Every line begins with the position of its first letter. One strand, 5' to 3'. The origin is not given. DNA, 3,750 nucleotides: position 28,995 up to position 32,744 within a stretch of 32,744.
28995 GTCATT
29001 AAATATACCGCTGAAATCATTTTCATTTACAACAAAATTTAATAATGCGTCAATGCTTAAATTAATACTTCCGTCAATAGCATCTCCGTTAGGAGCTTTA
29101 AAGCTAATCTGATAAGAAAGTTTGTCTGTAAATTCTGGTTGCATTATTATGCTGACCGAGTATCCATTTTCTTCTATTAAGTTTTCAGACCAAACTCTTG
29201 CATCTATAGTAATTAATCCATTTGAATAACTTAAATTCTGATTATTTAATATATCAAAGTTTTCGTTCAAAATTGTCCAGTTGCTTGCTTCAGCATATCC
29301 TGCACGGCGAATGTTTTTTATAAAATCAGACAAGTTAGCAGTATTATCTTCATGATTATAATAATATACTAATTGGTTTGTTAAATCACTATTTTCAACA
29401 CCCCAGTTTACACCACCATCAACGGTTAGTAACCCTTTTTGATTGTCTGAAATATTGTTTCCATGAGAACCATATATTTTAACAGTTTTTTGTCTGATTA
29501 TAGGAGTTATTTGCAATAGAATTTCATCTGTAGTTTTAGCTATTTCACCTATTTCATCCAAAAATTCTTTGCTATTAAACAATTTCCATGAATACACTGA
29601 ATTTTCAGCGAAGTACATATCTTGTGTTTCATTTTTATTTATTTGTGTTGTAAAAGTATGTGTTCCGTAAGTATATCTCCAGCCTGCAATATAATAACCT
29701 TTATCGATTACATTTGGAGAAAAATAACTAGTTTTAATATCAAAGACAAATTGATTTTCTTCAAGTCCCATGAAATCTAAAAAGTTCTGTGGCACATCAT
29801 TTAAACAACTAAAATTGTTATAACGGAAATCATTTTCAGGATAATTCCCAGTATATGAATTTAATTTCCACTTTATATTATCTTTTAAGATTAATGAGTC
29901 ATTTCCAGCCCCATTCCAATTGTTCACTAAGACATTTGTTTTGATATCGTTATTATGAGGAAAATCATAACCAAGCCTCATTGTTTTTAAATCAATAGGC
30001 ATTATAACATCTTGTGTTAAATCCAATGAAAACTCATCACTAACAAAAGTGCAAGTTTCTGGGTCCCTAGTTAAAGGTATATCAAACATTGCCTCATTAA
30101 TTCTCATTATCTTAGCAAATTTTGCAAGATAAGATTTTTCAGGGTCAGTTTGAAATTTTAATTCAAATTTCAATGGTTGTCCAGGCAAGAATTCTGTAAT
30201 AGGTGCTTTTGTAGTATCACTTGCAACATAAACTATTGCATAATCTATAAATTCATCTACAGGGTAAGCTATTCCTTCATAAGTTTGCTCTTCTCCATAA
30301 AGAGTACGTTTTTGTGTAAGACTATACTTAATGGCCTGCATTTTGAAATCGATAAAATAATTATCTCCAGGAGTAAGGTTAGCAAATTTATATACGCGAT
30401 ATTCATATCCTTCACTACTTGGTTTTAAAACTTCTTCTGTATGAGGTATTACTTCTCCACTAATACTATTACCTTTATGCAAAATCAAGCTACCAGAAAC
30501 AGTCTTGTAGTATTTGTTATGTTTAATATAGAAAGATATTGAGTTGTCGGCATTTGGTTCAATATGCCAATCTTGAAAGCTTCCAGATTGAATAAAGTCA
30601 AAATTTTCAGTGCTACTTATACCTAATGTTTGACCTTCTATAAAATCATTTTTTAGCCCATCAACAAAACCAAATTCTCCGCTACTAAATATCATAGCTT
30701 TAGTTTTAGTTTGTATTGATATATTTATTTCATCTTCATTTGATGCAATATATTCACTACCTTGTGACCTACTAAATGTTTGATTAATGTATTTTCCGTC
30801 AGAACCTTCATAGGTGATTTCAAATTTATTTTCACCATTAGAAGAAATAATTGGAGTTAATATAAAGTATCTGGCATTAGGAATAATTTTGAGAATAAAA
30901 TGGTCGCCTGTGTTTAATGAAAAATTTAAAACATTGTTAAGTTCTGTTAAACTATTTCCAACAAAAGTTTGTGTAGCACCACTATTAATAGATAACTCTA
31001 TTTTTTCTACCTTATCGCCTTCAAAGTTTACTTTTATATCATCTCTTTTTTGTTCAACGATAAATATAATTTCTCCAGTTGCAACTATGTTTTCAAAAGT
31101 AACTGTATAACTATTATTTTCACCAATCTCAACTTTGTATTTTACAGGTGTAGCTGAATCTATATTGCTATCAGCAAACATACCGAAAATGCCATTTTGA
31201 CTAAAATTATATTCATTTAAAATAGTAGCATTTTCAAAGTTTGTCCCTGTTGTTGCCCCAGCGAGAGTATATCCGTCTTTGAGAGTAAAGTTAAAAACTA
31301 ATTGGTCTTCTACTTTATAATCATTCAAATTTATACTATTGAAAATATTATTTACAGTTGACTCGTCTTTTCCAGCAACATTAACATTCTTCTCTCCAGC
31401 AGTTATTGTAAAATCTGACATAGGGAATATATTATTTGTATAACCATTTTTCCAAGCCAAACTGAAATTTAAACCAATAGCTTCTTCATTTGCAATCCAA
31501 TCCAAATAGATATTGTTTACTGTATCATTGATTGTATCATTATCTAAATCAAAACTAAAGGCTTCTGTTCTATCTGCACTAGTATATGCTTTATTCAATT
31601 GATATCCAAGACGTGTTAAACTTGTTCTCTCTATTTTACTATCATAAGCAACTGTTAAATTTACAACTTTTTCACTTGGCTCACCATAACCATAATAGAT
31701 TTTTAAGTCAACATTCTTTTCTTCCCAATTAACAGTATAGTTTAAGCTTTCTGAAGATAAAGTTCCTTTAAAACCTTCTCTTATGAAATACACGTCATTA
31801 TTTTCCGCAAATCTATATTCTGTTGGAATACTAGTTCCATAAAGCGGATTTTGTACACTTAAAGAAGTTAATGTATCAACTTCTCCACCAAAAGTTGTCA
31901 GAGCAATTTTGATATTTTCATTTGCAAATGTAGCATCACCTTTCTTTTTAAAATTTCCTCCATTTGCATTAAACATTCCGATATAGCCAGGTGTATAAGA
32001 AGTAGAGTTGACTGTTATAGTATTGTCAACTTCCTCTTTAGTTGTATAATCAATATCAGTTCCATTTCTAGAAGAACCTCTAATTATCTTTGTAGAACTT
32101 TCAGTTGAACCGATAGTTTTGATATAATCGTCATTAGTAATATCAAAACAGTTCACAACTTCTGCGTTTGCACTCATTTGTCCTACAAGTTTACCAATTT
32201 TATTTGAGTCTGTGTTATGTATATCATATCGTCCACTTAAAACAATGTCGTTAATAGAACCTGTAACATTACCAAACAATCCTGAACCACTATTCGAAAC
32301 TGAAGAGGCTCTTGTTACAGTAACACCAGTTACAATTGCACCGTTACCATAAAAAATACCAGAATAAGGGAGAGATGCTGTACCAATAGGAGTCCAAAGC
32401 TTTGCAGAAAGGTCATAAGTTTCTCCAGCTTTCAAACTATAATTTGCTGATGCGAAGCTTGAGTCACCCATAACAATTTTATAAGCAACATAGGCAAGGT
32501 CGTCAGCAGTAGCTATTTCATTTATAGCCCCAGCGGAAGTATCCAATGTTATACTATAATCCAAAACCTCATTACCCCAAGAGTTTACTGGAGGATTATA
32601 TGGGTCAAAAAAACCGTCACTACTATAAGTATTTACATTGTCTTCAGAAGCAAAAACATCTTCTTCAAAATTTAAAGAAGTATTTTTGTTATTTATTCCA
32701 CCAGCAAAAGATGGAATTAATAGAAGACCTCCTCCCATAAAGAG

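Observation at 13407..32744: One ORF longer than 19.3 kb: a giant tail-anchored surface protein (at least 6,443 aa) with no recognisable wall-anchoring signal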

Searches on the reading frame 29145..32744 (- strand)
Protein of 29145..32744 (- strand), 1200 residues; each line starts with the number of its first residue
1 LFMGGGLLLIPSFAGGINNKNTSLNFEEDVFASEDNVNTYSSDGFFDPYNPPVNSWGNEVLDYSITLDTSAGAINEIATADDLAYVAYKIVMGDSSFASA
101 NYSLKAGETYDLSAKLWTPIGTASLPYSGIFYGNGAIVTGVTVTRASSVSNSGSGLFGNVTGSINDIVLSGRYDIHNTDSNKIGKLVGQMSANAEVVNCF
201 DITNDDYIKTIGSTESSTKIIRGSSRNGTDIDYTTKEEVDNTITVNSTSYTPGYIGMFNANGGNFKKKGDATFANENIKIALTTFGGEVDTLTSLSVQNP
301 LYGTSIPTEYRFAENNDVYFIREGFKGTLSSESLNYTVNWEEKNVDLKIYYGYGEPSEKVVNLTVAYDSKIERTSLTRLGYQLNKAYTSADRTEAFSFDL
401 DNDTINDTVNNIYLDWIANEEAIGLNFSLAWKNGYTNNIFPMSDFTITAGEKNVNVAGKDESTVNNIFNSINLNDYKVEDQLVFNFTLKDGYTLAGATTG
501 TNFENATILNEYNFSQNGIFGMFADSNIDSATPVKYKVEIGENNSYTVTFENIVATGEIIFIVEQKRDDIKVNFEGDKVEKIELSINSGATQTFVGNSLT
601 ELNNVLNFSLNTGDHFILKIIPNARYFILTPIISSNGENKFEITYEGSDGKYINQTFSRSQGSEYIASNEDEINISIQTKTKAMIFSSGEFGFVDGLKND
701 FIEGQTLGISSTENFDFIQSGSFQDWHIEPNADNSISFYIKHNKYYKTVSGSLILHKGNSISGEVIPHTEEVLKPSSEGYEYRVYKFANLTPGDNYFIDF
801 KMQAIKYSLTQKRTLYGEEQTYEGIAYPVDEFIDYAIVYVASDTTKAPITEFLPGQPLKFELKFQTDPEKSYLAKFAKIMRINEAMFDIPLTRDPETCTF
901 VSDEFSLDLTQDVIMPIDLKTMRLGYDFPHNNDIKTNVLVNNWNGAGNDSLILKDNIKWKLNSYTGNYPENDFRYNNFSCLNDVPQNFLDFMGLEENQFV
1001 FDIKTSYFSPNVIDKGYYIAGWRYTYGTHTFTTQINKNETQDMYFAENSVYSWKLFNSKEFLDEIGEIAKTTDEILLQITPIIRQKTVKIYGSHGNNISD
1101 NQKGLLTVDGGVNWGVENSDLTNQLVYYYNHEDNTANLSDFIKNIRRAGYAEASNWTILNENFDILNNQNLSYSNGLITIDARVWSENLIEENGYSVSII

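Call 30: search_protein_representatives(protein=window:29145-32744:-)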
Query: 1200 residues. Proteins with E-value up to 0.001 (for the whole library): 328; up to 1e-10: 25; up to 1e-30: 2. The best 150 are listed.
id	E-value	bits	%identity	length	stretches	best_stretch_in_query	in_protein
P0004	1.1e-44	169.1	33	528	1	1-446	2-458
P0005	3.9e-35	137.5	27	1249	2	72-833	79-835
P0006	3.7e-28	114.4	35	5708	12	113-199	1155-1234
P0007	4.7e-28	114.0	31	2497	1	75-573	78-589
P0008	1.3e-22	96.0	36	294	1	55-265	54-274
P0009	1.4e-21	92.6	34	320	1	63-289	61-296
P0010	2.0e-19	85.5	35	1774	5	109-196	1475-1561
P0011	9.3e-19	83.2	34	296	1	65-276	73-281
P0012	1.9e-18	82.2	36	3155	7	90-208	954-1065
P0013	1.2e-16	76.3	32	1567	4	92-205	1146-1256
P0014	2.0e-16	75.5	34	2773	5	101-225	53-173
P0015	2.0e-15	72.2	36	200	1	74-189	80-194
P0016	2.6e-15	71.8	35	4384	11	98-212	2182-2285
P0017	2.7e-15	71.7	35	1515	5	116-200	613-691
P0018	1.0e-14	69.9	39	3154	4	70-172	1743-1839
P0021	4.4e-12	61.1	30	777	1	73-570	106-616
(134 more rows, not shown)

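Call 31: search_protein_families(library=pfam, proteins=[P0010, P0012, P0013, P0017, P0005, P0004], max_evalue=0.001)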
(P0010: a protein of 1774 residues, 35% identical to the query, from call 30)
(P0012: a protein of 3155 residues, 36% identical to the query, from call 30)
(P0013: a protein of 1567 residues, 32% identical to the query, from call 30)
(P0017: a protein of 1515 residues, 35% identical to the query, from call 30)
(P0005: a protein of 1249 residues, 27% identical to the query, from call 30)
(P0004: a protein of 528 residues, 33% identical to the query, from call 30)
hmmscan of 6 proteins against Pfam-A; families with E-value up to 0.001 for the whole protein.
P0010 (1774 aa): 0 families

P0012 (3155 aa): 2 families
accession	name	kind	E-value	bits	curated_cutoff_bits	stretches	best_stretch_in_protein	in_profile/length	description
PF07581.17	Glug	-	2.7e-78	253.6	20.5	5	2361-2385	4-28/28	The GLUG motif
PF04126.18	Cyclophil_like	-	0.00045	20.5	27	0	2553-2584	53-85/120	Cyclophilin-like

P0013 (1567 aa): 0 families

P0017 (1515 aa): 3 families
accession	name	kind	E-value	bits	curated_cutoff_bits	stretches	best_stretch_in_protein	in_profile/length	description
PF07581.17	Glug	-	2.9e-07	30.9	20.5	0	948-972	4-28/28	The GLUG motif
PF18962.6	Por_Secre_tail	-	7e-05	23.5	27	1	1434-1511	2-73/75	Secretion system C-terminal sorting domain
PF05342.19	Peptidase_M26_N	-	0.00053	19.7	27.7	0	1132-1243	147-250/250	M26 IgA1-specific Metallo-endopeptidase N-terminal region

P0005 (1249 aa): 1 family
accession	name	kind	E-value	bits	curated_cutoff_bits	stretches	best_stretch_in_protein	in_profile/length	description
PF09479.16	Flg_new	-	0.00042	20.8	27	0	358-424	2-63/65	Listeria-Bacteroides repeat domain (List_Bact_rpt)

P0004 (528 aa): 0 families

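Call 56: predict_structure(alignment_id=A3)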
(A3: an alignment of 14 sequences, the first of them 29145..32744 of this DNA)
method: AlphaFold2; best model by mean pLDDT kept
length: 1200 residues; sequences in the alignment: 14
mean_pLDDT: 38.6   pTM: 0.33
mean pLDDT of the five models: 38.6, 37.0, 36.7, 35.9, 34.7
residues with pLDDT >= 90: 0; 70-90: 131; 50-70: 80; < 50: 989
segments of 3 or more residues with pLDDT < 50: 1-72, 146-148, 205-208, 223-731, 745-750, 802-1139, 1147-1200
pLDDT, mean of each block of 10 residues (from residue 1): 25 26 27 28 30 31 34 67 78 71 79 76 85 80 56 81 82 62 79 74 54 64 40 32 27 25 26 26 23 24 26 25 25 29 39 40 37 29 32 36 34 30 32 32 39 41 43 35 28 28 26 28 32 37 39 34 29 28 29 30 29 35 29 37 34 34 32 29 26 27 31 31 37 65 50 69 75 61 78 72 38 32 33 31 32 31 34 30 31 35 33 26 25 26 27 27 28 28 35 32 25 25 27 32 27 31 47 32 25 33 33 30 29 42 47 34 36 33 31 32
secondary structure, 60 per line:
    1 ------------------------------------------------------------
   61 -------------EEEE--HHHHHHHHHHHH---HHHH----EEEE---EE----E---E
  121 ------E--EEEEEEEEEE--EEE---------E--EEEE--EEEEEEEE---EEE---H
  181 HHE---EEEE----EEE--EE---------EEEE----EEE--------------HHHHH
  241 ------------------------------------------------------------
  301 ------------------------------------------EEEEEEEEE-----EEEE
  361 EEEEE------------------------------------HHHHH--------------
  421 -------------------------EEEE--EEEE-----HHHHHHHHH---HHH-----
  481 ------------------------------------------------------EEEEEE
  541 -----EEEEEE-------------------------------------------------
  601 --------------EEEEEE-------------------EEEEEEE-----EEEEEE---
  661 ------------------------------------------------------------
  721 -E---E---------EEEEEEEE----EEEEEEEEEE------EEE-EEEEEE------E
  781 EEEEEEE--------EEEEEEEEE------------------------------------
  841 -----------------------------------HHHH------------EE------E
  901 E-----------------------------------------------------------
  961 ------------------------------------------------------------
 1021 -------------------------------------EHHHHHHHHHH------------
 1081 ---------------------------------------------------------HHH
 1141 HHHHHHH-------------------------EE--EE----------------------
elements in order (helices of 4 or more, strands of 3 or more residues): E74-77 H80-91 H95-98 E103-106 E130-139 E142-144 E157-160 E163-170 E174-176 E187-190 E195-197 E211-214 E219-221 H236-240 E343-351 E357-365 H402-406 E446-449 E452-455 H461-469 E535-540 E546-551 E615-620 E640-646 E652-657 E736-743 E748-757 E764-766 E768-773 E780-787 E796-804 H876-879 H1059-1068 H1138-1147
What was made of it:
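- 26175..31937 (-): Orphan N-terminal region (aa 270-2190). It has no Pfam or NCBIfam match and shows only scattered B-repeat signatures. AF2 was not confident except for a beta-sandwich at aa 732-801 (call 56).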

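Call 59: fold_search(model_id=the predicted structure, library=pdb)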
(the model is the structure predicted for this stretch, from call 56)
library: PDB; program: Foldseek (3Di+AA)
matches with E <= 10: 1032; with E <= 0.001: 0
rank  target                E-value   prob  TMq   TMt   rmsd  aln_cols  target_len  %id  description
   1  1he7                  3.3e-02  0.30  0.04  0.24  17.4       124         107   12  Human Nerve growth factor receptor TrkA (released 2001-04-02)
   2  1o7d_C                4.1e-02  0.72  0.04  0.23   5.7        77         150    9  The structure of the bovine lysosomal a-mannosidase suggests a novel mechanism for low pH activation (released 2003-03-20)
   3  7dc6_D                4.9e-02  0.97  0.05  0.49   8.5        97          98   18  Giant panda MHC class I complexes (released 2021-06-16)
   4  8fhu_B                5.2e-02  0.96  0.05  0.48   7.5        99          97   14  Structure of Pyruvate dehydrogenase phosphatase regulatory subunit epitope presented by H2-Dd (released 2023-06-28)
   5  5h94_B                5.5e-02  0.91  0.05  0.44   7.9        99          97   14  Crystal structure of Swine MHC CLASSI for 1.48 angstroms (released 2016-05-18)
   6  2x89_E                6.9e-02  0.98  0.06  0.56   7.2       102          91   14  Structure of the Beta2_microglobulin involved in amyloidogenesis (released 2011-01-19)
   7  5nq2_B                7.7e-02  0.89  0.05  0.44   8.8        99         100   15  'Porcine (Sus scrofa) Major Histocompatibility Complex, class I, presenting IAYERMCNI (released 2018-04-25)
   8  7dc6_B                8.2e-02  0.96  0.06  0.49   8.4        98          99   17  Giant panda MHC class I complexes (released 2021-06-16)
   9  2xfx_B                8.7e-02  0.89  0.05  0.45   8.5        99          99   18  cattle MHC class I N01301 presenting an 11mer from Theileria parva (released 2010-10-27)
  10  3ch1_D                9.2e-02  0.63  0.05  0.18   8.5       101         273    9  Crystal structure of H-2Db in complex with chimeric gp100 (released 2009-03-31)
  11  5e8o_D                9.2e-02  0.51  0.05  0.17   9.8       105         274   10  The structure of the TEIPP associated altered peptide ligand Trh4-p2ABU in complex with H-2D(b) (released 2016-02-03)
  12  7cjq_B                9.7e-02  0.93  0.06  0.48   8.4        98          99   14  Structure of DLA-88*001:04 (released 2020-08-26)
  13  5ylx_B                9.7e-02  0.92  0.06  0.48  11.2       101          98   14  Integrated illustration of a valid epitope based on the SLA class I structure and tetramer technique could carry forwa (released 2018-10-24)
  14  6bnl_F                9.7e-02  0.90  0.05  0.48   8.6       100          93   14  Crystal structure of TCR-MHC-like molecule (released 2018-04-04)
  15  7n5p_A                9.7e-02  0.35  0.05  0.16   9.3        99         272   10  6218 TCR in complex with H2-Db PA224-233 with a cysteine mutant (released 2022-07-20)
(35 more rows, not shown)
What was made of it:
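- Tried and rejected: Foldseek on that model found nothing below E = 0.03 (calls 56, 59).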

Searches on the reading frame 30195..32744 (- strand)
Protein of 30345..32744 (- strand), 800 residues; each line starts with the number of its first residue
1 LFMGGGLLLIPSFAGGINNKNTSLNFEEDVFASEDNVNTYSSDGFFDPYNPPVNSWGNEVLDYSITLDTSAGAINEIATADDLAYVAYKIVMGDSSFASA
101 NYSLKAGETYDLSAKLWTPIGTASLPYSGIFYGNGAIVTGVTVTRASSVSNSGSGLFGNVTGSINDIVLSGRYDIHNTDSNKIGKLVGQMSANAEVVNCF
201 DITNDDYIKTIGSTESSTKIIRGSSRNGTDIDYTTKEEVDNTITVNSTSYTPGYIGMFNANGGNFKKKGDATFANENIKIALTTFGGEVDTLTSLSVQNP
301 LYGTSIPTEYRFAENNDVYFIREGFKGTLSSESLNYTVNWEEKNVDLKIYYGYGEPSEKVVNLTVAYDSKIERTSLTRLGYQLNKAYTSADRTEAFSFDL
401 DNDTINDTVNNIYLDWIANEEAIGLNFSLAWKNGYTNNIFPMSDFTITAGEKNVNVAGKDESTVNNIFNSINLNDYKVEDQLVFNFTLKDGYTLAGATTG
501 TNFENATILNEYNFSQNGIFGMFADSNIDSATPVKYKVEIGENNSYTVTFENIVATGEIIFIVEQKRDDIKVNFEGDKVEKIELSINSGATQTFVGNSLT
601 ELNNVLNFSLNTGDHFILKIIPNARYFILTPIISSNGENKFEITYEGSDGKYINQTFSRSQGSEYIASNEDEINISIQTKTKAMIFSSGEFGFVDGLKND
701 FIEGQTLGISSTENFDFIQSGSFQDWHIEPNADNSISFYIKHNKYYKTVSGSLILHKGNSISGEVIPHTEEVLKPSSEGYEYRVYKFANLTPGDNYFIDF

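Call 5: search_protein_families(library=pfam, proteins=[window:30345-32744:-], max_evalue=0.01)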
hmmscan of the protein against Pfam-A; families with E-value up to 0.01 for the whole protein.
window:30345-32744:- (800 aa): 0 families

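Call 16: search_protein_families(library=ncbifam, proteins=[window:30345-32744:-], max_evalue=0.05)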
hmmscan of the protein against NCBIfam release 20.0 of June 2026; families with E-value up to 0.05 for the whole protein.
window:30345-32744:- (800 aa): 0 families

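Call 36: find_homologous_proteins(query=A2, max_evalue=0.001)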
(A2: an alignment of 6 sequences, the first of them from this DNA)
Query A2 (6 sequences) (850 aa, profile of the alignment): 14 proteins with E <= 0.001 among 8000 candidates.
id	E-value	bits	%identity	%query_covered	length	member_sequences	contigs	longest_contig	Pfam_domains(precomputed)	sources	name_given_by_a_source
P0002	2.5e-264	898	32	65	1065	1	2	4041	-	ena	-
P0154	1.9e-161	557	34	45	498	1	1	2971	-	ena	-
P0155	7.0e-124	433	26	46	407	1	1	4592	-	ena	-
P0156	9.7e-25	105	30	15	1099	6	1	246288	PF09479.17,PF07581.18,PF07833.17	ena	-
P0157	5.7e-22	96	35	12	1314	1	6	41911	PF05342.20,PF20585.5,PF07581.18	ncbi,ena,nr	ncbi:MAG: hypothetical protein J6U71_00330 [Bacteroidales bacterium]|nr:hypothetical protein [Bacter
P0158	1.2e-18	85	30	10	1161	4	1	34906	PF05342.20,PF20200.5,PF07581.18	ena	-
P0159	3.9e-16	77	31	14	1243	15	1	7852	-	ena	-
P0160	2.5e-15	74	32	10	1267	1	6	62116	-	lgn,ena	-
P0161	1.0e-12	66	34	10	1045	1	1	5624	PF12389.14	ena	-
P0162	2.7e-11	61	29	8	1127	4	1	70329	PF20200.5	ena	-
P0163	1.1e-6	46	31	16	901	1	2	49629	PF13205.13,PF07581.18,PF01471.24,PF04234.19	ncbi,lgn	-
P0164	2.0e-6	45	30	11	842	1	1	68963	-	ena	-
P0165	6.6e-5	40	29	11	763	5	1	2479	-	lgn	-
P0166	6.4e-4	36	74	2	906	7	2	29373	PF05342.20,PF20200.5,PF07581.18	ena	-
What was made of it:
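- The same module occurs in many unrelated architectures (calls 30, 36).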

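Call 43: find_related_loci(query=A2, collection=metagenome_contigs, flank=10000)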
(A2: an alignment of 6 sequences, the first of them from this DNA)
Query A2 (850 aa) in metagenome_contigs; peptide patterns used: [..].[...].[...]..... (x = any residue, [..] = any of these).
48 stretches matched a pattern; 13 encode a relative of the query (tblastn E <= 1e-3); 13 distinct loci.
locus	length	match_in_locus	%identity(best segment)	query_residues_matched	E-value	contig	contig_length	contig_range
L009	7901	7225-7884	30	1-200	1e-19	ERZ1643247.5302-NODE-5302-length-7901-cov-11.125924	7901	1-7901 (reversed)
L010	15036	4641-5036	28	52-191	6e-8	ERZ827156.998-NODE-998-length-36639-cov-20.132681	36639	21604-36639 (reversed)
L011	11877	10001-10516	26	77-240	1e-7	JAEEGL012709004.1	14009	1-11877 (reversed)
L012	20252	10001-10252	38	72-155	1e-6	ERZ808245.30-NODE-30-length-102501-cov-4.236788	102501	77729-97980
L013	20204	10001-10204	42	76-143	2e-6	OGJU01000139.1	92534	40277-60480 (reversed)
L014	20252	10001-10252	38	72-155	3e-6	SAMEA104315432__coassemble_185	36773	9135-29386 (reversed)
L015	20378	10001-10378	31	76-200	6e-6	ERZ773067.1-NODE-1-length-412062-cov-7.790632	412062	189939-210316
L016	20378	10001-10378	32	76-200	9e-6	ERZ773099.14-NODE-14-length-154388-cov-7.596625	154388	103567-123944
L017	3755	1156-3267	28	77-232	9e-6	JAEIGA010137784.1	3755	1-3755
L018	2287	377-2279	35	77-171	2e-5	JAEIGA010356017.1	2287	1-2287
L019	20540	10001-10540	28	97-257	2e-4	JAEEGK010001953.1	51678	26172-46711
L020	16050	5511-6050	28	97-257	2e-4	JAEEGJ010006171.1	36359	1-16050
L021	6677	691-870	44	77-135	5e-4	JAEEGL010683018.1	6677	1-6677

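Call 58: search_protein_families(library=pfam, alignment_id=A2, max_evalue=0.01)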
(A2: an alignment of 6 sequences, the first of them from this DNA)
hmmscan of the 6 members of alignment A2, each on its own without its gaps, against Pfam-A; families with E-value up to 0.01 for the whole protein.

A. member 1, seq(850 aa): 0 families

B. families by the number of members that match (of 6 scanned): 1 family
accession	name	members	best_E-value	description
PF20294.3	KMPT-N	1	0.0028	KTSC and Metallopeptidase N-terminal fusion domain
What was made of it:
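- Tried and rejected: Pfam on six N-terminal family members found nothing (call 58).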
